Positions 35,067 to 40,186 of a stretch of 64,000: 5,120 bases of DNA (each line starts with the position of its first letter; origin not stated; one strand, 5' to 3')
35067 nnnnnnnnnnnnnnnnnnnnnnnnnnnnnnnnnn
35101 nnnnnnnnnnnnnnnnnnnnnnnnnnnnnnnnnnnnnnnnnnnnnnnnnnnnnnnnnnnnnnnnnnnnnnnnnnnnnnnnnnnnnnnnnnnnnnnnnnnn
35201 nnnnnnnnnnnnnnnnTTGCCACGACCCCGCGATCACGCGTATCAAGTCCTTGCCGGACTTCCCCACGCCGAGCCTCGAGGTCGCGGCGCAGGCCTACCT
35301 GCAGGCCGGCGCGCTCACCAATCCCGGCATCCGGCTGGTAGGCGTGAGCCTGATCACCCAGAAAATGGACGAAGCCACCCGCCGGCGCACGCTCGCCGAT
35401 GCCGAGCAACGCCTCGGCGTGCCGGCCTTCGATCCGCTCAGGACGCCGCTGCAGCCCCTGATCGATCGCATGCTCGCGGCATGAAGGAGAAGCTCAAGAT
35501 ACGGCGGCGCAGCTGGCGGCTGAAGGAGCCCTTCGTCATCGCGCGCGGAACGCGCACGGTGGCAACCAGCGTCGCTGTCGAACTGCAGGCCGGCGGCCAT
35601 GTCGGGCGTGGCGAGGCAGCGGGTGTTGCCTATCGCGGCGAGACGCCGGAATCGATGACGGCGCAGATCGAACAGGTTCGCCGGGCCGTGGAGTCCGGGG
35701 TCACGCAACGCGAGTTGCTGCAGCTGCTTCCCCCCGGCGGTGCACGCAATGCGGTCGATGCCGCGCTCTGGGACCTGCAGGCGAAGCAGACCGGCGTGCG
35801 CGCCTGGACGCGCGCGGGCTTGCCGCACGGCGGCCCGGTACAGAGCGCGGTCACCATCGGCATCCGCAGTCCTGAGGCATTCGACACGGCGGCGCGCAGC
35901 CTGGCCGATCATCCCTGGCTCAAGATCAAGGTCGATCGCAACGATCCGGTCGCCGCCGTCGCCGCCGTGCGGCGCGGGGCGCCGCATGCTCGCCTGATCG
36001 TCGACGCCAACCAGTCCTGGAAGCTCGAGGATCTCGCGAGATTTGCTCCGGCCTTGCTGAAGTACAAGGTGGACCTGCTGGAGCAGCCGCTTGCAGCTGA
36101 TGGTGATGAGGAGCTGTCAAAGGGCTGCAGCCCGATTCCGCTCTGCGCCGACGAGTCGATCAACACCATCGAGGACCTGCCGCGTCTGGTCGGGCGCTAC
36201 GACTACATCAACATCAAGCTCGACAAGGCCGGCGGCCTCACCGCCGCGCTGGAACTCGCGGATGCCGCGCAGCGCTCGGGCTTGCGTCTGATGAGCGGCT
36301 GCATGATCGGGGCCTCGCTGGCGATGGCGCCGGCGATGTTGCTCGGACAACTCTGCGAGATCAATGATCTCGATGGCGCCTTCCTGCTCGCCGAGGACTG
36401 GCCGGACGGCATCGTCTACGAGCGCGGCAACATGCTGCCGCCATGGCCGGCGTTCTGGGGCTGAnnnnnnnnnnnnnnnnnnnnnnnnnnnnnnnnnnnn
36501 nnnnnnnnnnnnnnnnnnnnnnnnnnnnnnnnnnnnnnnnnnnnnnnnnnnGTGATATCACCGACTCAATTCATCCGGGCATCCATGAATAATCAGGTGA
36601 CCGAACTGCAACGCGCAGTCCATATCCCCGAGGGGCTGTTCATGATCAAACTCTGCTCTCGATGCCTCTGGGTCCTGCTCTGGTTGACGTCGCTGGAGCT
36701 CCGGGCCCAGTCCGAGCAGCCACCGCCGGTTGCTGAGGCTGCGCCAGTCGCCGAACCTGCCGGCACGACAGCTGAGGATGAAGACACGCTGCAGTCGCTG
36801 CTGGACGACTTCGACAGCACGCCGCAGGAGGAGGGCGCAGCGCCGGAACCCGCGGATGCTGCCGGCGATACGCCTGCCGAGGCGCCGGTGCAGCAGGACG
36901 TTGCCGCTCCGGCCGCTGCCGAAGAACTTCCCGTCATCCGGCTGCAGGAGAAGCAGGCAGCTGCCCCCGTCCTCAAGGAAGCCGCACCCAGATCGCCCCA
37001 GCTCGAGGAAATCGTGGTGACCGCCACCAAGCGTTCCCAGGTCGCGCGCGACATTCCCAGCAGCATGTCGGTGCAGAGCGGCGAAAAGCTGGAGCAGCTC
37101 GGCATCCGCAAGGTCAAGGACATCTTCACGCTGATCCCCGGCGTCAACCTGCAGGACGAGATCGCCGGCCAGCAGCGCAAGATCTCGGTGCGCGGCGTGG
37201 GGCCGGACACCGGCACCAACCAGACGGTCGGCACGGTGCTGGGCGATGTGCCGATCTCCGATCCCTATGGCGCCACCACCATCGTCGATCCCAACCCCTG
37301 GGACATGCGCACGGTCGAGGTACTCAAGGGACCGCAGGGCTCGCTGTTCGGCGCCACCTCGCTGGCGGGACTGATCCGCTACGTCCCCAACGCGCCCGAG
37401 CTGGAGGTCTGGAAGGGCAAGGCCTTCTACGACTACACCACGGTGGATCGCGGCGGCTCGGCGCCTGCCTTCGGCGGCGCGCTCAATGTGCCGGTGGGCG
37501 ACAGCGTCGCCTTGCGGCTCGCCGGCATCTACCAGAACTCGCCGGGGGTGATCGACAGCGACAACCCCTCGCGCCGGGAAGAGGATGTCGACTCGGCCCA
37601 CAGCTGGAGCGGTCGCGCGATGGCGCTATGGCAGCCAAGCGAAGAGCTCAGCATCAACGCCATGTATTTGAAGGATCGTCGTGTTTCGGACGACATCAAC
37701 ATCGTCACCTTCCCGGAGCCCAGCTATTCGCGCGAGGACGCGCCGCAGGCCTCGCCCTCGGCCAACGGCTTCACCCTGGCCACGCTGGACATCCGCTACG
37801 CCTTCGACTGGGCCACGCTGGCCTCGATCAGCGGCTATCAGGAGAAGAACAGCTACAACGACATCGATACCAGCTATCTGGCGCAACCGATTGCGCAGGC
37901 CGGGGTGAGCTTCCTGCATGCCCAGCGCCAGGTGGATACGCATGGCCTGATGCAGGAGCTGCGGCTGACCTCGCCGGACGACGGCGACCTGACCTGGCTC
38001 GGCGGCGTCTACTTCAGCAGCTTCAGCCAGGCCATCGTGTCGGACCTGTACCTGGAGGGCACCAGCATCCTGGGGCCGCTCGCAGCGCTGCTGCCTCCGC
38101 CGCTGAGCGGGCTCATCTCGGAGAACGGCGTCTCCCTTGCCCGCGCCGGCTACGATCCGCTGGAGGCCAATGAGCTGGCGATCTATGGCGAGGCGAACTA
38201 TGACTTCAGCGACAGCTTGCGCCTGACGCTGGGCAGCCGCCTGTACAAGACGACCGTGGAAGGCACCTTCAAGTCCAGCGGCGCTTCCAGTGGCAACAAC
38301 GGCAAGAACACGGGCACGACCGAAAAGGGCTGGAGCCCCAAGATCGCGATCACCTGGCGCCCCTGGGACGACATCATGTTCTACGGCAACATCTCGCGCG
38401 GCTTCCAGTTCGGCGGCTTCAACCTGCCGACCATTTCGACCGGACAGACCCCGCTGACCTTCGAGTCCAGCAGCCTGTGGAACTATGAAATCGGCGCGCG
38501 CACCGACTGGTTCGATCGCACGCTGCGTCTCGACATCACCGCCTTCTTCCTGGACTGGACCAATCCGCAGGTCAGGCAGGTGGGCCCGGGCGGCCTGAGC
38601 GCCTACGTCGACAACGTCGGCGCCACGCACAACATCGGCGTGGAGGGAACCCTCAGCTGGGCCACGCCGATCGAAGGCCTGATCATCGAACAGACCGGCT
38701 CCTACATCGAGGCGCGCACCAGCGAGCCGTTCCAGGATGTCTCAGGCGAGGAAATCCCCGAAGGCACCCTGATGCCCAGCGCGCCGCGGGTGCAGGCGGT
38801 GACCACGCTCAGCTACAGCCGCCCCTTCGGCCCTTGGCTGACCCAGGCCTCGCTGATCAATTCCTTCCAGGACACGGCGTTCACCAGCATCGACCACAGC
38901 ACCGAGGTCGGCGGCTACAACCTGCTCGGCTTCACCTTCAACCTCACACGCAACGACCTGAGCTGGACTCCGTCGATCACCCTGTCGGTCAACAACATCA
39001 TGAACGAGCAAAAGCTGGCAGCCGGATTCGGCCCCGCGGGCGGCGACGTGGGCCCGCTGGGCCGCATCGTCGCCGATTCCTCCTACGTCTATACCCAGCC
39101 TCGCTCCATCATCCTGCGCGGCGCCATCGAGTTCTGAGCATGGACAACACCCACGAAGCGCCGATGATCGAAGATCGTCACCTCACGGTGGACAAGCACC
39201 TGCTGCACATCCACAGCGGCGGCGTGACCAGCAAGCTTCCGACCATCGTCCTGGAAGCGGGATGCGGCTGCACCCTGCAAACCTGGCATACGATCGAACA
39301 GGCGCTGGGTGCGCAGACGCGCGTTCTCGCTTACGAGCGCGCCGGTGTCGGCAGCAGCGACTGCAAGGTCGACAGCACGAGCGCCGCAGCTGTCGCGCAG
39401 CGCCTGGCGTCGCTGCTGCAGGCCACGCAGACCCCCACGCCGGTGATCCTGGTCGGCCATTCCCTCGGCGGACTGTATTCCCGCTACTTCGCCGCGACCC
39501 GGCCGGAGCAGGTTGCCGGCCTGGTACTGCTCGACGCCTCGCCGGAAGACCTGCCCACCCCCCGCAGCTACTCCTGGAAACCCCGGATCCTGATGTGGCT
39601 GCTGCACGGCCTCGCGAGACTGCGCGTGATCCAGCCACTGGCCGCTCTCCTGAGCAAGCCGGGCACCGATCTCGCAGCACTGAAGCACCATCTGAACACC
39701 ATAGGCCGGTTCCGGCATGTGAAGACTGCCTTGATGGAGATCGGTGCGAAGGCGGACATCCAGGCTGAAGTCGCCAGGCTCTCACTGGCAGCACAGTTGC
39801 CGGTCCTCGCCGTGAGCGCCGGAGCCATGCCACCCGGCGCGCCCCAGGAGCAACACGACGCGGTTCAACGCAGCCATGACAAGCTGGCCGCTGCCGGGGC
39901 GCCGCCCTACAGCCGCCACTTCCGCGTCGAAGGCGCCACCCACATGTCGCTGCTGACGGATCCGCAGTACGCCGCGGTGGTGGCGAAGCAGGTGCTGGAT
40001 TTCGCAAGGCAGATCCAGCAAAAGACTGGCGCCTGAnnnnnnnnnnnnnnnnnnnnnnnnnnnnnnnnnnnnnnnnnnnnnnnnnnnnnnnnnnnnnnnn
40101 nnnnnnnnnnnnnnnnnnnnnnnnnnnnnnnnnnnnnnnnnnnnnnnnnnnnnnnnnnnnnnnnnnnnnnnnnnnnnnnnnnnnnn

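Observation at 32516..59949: Candidate uncharacterised uptake and catabolism system for D-amino-acid-containing peptides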

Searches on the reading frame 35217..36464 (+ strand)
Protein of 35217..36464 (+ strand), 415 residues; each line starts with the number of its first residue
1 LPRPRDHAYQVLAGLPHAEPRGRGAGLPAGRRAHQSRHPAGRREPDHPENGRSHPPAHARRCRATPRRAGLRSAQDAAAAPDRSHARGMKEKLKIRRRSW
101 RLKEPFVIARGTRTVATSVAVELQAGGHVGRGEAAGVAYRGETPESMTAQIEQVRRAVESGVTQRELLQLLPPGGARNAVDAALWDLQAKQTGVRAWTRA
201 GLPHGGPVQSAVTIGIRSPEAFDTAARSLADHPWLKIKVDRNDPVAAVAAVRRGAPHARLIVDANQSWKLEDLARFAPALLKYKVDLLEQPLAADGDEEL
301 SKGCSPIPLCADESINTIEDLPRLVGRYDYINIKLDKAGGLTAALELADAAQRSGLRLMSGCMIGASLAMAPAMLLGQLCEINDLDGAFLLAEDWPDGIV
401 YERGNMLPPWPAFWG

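Call 5: search_protein_families(library=pfam, proteins=[window:35217-36464:+], max_evalue=0.001)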
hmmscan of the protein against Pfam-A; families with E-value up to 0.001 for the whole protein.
window:35217-36464:+ (415 aa): 2 families
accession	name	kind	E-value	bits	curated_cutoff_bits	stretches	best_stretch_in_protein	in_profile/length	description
PF13378.12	MR_MLE_C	-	2e-27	96.8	29.4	1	225-376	6-167/219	Enolase C-terminal domain-like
PF02746.21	MR_MLE_N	-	1.3e-11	45.2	22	1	93-194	4-110/117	Mandelate racemase / muconate lactonizing enzyme, N-terminal domain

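Call 7: search_protein_families(library=ncbifam, proteins=[window:35217-36464:+], max_evalue=0.00001)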
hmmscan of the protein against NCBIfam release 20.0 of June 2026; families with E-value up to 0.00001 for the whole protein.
window:35217-36464:+ (415 aa): 12 families
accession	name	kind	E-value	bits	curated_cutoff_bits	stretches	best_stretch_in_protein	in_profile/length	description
NF042940.1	racemase_DgcA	equivalog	2.5e-124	414.7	400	1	93-415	1-323/323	N-acetyl-D-Glu racemase DgcA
NF011708.0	PRK15129.1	equivalog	2.1e-80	270.1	343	1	93-406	4-319/321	L-Ala-D/L-Glu epimerase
NF041118.1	A_G_epim_Thtga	equivalog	7.5e-27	94.3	500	1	92-398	5-330/341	L-Ala-D/L-Glu epimerase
TIGR02534.1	mucon_cyclo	subfamily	2.8e-20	72.7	334.95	1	109-369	20-303/368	muconate/chloromuconate family cycloisomerase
TIGR01928.1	menC_lowGC_arch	equivalog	1.2e-19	70.6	200.65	1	102-376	7-296/325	o-succinylbenzoate synthase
NF043002.1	HProlDhtase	equivalog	2.4e-12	46.4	500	1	177-358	102-289/366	cis-3-hydroxy-L-proline dehydratase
TIGR01927.1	menC_gam_Gplu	equivalog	2.4e-11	43.5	130.55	1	101-385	6-287/307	o-succinylbenzoate synthase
NF047820.1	TalGalacDh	equivalog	3.3e-10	39.4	500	1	178-361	109-304/371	L-talarate/galactarate dehydratase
NF002782.0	PRK02901.1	equivalog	3.6e-10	39.3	288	1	234-395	105-277/328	o-succinylbenzoate synthase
NF043051.1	ManoateDhtManD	equivalog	4.2e-07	29.1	550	0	255-357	203-309/403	D-mannonate dehydratase ManD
NF011654.0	PRK15072.1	subfamily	6.3e-06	25.3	430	0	255-357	204-310/404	D-galactonate dehydratase family protein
NF003473.0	PRK05105.1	equivalog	6.6e-06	25.4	236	1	224-371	128-281/331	o-succinylbenzoate synthase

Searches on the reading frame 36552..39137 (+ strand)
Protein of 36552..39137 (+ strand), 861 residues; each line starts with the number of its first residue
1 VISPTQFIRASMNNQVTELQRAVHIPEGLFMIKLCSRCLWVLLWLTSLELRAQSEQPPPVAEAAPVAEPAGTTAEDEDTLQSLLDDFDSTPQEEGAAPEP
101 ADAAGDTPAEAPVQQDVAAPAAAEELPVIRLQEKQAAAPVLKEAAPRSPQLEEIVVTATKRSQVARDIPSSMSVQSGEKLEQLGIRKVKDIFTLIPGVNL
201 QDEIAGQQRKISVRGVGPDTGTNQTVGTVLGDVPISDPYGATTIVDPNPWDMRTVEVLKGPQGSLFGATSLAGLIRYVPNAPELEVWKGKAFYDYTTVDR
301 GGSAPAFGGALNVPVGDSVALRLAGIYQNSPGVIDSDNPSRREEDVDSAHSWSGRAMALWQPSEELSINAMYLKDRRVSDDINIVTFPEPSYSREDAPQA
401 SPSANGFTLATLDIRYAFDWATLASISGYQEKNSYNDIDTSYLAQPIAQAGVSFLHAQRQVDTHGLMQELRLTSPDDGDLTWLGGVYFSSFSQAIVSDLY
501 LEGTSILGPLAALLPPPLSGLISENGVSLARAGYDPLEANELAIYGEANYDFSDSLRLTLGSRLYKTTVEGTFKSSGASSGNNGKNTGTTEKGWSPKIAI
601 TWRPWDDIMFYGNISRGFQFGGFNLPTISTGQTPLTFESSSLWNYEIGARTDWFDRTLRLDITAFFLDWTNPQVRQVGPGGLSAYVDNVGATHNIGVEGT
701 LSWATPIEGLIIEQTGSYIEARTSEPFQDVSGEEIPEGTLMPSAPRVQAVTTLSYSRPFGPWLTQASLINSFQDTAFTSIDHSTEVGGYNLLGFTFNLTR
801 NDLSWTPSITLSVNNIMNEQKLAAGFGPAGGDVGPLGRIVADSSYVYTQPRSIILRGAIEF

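Call 5: search_protein_families(library=pfam, proteins=[window:36552-39137:+], max_evalue=0.001)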
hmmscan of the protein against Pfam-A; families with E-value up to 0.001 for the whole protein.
window:36552-39137:+ (861 aa): 2 families
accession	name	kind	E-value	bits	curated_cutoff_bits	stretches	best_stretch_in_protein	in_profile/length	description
PF00593.30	TonB_dep_Rec_b-barrel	-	6.9e-33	115.6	27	1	391-816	42-436/436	TonB dependent receptor-like, beta-barrel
PF07715.20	Plug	-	6e-17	62.5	23.9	1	165-273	2-106/107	TonB-dependent Receptor Plug Domain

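Call 7: search_protein_families(library=ncbifam, proteins=[window:36552-39137:+], max_evalue=0.00001)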
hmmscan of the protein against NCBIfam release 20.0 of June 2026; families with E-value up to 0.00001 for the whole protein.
window:36552-39137:+ (861 aa): 14 families
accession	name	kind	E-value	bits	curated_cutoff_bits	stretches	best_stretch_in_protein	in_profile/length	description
TIGR01783.1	TonB-siderophor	subfamily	2e-37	129.2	223.5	2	531-861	354-649/649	TonB-dependent siderophore receptor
TIGR01785.1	TonB-hemin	subfamily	3.1e-21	75.5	316.85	1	151-278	1-127/677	TonB-dependent heme/hemoglobin receptor family protein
TIGR01786.1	TonB-hemlactrns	subfamily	4.3e-18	65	323.75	2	153-277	2-131/719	TonB-dependent hemoglobin/transferrin/lactoferrin family receptor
NF010010.0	PRK13483.1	equivalog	3.4e-13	48.5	927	1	133-300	16-182/660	ligand-gated channel protein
NF010038.0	PRK13513.1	equivalog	2.8e-09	36.1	942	1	138-300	22-184/659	ligand-gated channel protein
NF050067.1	TonBEntbctnRecCfrA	equivalog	1.4e-08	33.6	1200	1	145-277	20-155/698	TonB-dependent ferric enterobactin receptor CfrA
NF007478.2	PRK10064.1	equivalog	1.4e-08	33.5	745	1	149-296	28-173/663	catecholate siderophore receptor CirA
TIGR04056.1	OMP_RagA_SusC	subfamily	3.5e-08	32.2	368.25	0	148-270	75-194/981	SusC/RagA family TonB-linked outer membrane protein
NF007465.0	PRK10044.1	equivalog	1.7e-07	29.8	803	1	155-288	66-195/726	ferrichrome porin FhuA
NF010011.0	PRK13484.1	equivalog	1.9e-07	29.7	1197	1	149-289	28-168/682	IreA family TonB-dependent siderophore receptor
NF010048.1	PRK13524.1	subfamily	2.3e-07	29.7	493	1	133-330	22-227/744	FepA family TonB-dependent siderophore receptor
TIGR01779.1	TonB-B12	equivalog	2.4e-06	26.4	599.7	1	141-282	18-156/614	TonB-dependent vitamin B12 receptor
NF053590.1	TonB_dep_TOL0244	equivalog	2.5e-06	26.4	645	0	150-276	9-136/604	TOL_0244 family TonB-dependent receptor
NF041535.1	TonB_rec_PqqU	equivalog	3.7e-06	25.5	1200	0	155-270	2-121/676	TonB-dependent receptor PqqU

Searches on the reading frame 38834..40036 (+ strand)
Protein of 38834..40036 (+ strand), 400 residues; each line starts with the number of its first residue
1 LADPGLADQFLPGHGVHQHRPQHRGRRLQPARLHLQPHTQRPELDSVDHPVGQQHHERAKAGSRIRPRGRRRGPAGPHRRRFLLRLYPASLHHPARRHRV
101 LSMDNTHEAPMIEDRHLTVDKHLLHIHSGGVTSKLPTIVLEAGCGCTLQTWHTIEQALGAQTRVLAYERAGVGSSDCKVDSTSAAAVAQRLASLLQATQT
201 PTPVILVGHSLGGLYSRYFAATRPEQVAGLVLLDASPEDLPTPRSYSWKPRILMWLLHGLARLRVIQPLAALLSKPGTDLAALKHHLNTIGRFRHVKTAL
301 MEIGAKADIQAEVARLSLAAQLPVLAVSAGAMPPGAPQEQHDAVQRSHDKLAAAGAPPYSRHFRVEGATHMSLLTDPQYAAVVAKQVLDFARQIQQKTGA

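Call 5: search_protein_families(library=pfam, proteins=[window:38834-40036:+], max_evalue=0.001)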
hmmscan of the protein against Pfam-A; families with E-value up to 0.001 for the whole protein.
window:38834-40036:+ (400 aa): 5 families
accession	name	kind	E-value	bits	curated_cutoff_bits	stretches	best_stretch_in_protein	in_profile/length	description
PF00561.26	Abhydrolase_1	-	4e-12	46.8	25.8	1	138-239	4-103/245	alpha/beta hydrolase fold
PF12697.13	Abhydrolase_6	-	5.2e-10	40.8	26.3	1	151-378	14-212/217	Alpha/beta hydrolase family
PF12146.15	Hydrolase_4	-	2.6e-09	37.2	27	1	160-348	30-218/239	Serine aminopeptidase, S33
PF00975.26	Thioesterase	-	3.6e-05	24.5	26.4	1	151-237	16-104/226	Thioesterase domain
PF07819.20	PGAP1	-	0.0002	21.6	24.3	1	190-241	78-132/233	PGAP1-like alpha/beta domain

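Call 7: search_protein_families(library=ncbifam, proteins=[window:38834-40036:+], max_evalue=0.00001)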
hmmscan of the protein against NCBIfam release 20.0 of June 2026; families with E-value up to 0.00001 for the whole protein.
window:38834-40036:+ (400 aa): 11 families
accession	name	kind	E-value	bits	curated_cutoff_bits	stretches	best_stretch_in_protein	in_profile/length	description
TIGR02427.1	protocat_pcaD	equivalog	4e-17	62.4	255.85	1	124-264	2-138/251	3-oxoadipate enol-lactonase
NF051487.1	bifunc_PcaCD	exception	1.2e-16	60.8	430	1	110-262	144-297/413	bifunctional 4-carboxymuconolactone decarboxylase/3-oxoadipate enol-lactonase PcaCD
NF051488.1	bifunc_PcaDC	exception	1.3e-14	54.1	390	1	125-262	3-135/375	bifunctional 3-oxoadipate enol-lactonase/4-carboxymuconolactone decarboxylase PcaDC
NF011457.0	PRK14875.1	equivalog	2.9e-14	52.8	307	1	107-233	105-229/372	acetoin dehydrogenase dihydrolipoyllysine-residue acetyltransferase subunit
TIGR01738.1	bioH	equivalog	4e-11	43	206.95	1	137-261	6-125/245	pimeloyl-ACP methyl ester esterase BioH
TIGR03611.1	RutD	equivalog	9.2e-10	38.3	238.5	1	132-236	10-114/258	pyrimidine utilization protein D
NF045632.1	hydroxlase_HsaD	equivalog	6.5e-09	35.1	400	1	114-234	14-136/290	4,5:9,10-diseco-3-hydroxy-5,9,17-trioxoandrosta-1(10),2-diene-4-oate hydrolase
TIGR03695.1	menH_SHCHC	equivalog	2.3e-08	33.8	208.55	1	137-237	4-106/252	2-succinyl-6-hydroxy-2,4-cyclohexadiene-1-carboxylate synthase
NF002938.0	PRK03592.1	equivalog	2e-07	30.7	241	1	110-236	8-130/298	haloalkane dehalogenase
TIGR03056.1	bchO_mg_che_rel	equivalog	8.7e-07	28.2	172.55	1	115-216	9-109/278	alpha/beta fold hydrolase BchO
NF007674.0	PRK10349.1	equivalog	4.9e-06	26.3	449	1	138-238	16-110/256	pimeloyl-ACP methyl ester esterase BioH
